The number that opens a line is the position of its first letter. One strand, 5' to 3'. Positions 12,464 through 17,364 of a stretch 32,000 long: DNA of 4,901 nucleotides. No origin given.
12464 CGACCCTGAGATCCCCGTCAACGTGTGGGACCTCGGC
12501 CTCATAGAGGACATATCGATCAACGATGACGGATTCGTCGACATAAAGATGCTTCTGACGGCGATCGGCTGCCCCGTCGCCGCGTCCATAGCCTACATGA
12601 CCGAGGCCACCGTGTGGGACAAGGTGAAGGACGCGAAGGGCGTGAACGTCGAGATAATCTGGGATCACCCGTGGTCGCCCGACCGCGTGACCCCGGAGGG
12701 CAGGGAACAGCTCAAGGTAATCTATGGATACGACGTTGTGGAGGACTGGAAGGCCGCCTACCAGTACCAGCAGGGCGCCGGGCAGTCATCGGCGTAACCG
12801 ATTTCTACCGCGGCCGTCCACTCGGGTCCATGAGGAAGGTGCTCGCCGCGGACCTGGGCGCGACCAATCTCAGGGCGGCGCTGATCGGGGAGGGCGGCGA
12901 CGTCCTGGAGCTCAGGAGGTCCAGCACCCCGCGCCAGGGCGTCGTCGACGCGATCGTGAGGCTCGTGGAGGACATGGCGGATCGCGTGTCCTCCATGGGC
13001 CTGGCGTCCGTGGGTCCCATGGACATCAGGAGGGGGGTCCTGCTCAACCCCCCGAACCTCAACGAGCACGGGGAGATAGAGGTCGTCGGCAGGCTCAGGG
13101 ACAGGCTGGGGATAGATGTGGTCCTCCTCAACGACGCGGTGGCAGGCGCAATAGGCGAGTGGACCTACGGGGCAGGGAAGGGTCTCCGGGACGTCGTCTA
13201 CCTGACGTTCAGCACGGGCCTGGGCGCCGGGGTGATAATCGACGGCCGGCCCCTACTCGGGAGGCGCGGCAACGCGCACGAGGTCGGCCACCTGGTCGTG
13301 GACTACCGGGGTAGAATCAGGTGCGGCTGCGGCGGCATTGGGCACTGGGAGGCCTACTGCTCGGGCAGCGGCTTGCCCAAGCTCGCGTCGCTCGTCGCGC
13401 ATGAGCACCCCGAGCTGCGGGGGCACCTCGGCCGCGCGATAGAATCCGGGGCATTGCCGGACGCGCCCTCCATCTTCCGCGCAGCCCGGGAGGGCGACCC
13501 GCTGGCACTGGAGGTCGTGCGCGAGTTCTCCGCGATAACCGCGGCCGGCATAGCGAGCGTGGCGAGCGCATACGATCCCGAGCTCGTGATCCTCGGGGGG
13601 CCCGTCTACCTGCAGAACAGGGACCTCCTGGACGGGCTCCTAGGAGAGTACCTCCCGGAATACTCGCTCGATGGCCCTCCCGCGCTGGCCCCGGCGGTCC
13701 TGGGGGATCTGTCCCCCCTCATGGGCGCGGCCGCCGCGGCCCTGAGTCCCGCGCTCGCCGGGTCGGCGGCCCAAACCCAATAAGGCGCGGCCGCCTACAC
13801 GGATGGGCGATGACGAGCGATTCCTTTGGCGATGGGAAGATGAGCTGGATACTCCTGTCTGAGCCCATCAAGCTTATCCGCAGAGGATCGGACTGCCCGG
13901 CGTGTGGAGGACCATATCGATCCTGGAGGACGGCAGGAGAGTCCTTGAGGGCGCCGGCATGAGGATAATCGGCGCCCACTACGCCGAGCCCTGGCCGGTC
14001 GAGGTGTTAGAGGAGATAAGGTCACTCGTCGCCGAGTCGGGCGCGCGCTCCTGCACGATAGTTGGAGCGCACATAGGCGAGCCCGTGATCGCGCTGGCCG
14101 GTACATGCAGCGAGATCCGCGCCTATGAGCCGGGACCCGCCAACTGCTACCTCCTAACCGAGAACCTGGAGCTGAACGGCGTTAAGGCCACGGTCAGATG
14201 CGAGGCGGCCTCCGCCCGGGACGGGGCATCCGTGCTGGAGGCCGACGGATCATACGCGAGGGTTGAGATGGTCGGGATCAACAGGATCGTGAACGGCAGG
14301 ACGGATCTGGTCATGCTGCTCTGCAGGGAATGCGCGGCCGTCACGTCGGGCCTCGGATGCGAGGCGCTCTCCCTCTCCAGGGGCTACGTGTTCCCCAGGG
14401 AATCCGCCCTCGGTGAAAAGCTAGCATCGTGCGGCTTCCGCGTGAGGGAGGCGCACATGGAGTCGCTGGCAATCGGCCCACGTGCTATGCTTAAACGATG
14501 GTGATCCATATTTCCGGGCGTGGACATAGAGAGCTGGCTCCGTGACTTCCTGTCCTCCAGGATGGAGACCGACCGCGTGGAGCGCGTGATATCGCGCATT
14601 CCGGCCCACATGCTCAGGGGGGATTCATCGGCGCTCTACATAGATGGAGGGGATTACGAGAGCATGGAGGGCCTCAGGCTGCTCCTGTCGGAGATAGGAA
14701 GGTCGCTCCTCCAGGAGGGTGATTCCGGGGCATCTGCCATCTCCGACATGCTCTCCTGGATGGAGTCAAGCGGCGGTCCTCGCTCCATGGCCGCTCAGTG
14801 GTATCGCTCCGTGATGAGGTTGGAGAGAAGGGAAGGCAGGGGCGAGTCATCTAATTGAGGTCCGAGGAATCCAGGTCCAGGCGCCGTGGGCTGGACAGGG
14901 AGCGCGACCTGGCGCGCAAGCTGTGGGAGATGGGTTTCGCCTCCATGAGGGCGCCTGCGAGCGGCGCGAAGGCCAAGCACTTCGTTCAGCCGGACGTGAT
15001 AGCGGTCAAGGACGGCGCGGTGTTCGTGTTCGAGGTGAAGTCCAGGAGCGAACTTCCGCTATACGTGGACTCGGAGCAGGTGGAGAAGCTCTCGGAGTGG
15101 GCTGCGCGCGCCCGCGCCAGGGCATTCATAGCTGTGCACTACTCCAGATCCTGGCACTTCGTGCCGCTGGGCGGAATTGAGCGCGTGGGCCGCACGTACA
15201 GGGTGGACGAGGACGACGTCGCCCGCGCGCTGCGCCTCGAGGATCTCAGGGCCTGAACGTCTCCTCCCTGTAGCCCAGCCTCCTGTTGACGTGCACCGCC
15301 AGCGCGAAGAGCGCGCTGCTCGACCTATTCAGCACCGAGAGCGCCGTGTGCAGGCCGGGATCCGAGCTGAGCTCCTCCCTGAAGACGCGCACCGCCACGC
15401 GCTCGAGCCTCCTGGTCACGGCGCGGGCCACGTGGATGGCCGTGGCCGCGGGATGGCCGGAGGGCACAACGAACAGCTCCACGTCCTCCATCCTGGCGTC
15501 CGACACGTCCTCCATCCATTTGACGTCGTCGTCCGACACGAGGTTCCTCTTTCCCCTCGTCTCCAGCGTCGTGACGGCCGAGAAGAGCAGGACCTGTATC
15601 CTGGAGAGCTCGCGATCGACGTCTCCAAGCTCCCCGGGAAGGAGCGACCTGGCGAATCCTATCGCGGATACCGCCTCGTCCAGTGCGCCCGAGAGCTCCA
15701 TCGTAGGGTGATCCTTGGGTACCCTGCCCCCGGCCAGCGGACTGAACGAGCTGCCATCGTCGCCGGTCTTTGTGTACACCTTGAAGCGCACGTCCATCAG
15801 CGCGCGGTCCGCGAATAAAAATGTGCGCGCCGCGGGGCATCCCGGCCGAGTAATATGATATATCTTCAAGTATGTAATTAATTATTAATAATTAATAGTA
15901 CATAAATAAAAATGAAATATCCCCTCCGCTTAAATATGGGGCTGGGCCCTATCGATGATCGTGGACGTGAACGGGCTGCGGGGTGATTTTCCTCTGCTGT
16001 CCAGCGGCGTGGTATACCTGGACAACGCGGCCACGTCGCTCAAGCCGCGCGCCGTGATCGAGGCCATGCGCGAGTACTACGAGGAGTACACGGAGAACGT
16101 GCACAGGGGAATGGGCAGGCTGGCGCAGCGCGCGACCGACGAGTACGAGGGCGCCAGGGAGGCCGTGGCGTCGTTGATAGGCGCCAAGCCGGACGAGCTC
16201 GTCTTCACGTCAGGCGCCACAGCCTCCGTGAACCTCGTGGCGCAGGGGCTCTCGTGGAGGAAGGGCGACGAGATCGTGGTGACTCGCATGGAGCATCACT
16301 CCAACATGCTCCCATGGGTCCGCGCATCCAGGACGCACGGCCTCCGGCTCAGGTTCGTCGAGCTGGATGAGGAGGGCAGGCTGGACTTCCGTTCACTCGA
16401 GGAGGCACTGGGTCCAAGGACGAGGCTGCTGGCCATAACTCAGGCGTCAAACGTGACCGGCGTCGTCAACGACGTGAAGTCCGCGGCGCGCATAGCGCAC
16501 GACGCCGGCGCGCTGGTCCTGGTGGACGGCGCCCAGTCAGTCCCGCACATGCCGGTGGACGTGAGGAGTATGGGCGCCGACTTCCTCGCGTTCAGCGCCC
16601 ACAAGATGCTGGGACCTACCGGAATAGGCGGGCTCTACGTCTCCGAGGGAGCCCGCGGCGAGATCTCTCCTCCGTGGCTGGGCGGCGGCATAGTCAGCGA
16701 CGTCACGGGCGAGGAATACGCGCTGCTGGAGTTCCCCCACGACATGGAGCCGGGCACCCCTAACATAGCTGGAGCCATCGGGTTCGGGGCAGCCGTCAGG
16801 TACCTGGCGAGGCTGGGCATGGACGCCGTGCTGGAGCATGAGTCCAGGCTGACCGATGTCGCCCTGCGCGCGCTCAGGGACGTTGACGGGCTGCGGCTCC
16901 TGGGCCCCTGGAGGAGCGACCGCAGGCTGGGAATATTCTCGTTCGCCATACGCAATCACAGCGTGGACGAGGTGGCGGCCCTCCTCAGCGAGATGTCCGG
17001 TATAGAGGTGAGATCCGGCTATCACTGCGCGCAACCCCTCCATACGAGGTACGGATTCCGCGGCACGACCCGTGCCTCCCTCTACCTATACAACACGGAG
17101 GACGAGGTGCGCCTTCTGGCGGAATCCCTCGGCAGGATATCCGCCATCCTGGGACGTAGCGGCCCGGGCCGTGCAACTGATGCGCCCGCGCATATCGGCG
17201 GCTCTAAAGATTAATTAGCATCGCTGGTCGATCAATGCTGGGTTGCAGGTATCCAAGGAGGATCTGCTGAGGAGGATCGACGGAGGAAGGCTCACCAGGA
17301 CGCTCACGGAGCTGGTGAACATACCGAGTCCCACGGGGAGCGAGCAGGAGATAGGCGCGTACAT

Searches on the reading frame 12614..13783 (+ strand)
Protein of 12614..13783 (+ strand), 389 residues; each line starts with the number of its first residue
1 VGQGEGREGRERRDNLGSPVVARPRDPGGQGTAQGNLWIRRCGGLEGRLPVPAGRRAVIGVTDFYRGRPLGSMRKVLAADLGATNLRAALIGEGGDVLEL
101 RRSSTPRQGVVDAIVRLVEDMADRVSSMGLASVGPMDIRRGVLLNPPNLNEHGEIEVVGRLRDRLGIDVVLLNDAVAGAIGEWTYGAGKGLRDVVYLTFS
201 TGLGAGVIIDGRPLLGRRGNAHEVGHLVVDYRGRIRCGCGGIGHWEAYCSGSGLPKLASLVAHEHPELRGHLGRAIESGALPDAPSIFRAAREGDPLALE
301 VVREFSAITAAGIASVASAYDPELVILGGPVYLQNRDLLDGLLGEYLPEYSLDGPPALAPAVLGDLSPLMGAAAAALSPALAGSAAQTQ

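Call 55: search_protein_families(library=pfam, proteins=[window:12614-13783:+], max_evalue=0.00001)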
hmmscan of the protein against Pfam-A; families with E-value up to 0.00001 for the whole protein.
window:12614-13783:+ (389 aa): 1 family
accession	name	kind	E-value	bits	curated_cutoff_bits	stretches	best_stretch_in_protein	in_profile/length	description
PF00480.26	ROK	-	8.4e-54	183.5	22.9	1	77-376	2-291/294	ROK family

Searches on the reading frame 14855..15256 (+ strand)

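Call 54: search_protein_families(library=pfam, proteins=[window:14855-15256:+], max_evalue=0.00001)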
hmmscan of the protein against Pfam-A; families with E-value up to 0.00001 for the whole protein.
window:14855-15256:+ (133 aa): 1 family
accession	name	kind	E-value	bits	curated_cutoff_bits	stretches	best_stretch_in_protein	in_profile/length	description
PF01870.24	Hjc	-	1.6e-28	99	21.1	1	15-104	2-90/93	Archaeal holliday junction resolvase (hjc)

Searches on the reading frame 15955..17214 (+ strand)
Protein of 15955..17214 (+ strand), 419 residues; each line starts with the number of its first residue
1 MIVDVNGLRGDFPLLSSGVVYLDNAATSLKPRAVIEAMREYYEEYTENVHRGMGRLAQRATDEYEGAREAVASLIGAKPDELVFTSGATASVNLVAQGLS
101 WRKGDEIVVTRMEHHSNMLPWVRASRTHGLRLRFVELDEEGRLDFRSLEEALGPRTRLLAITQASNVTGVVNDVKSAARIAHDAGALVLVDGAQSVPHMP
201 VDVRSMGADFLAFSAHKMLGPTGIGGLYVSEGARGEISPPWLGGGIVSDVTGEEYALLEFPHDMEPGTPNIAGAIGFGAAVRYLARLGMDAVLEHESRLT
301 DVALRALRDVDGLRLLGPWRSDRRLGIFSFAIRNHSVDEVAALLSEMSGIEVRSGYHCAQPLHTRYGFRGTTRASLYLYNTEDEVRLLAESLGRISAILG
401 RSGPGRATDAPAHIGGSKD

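Call 54: search_protein_families(library=pfam, proteins=[window:15955-17214:+], max_evalue=0.00001)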
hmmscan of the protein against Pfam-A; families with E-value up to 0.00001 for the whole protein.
window:15955-17214:+ (419 aa): 5 families
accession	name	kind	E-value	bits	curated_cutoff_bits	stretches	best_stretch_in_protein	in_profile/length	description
PF00266.25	Aminotran_5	-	4.1e-134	447.7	21.5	1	20-388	1-371/371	Aminotransferase class-V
PF00155.27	Aminotran_1_2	-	1.6e-11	44.4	19.7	1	16-193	7-187/361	Aminotransferase class I and II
PF01053.26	Cys_Met_Meta_PP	-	7e-10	38.4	27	1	69-220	59-201/381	Cys/Met metabolism PLP-dependent enzyme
PF01041.23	DegT_DnrJ_EryC1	-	5.8e-09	36.1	19.8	1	70-230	32-186/360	DegT/DnrJ/EryC1/StrS aminotransferase family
PF01212.27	Beta_elim_lyase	-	2.7e-06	27.4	27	1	65-227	35-208/288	Beta-eliminating lyase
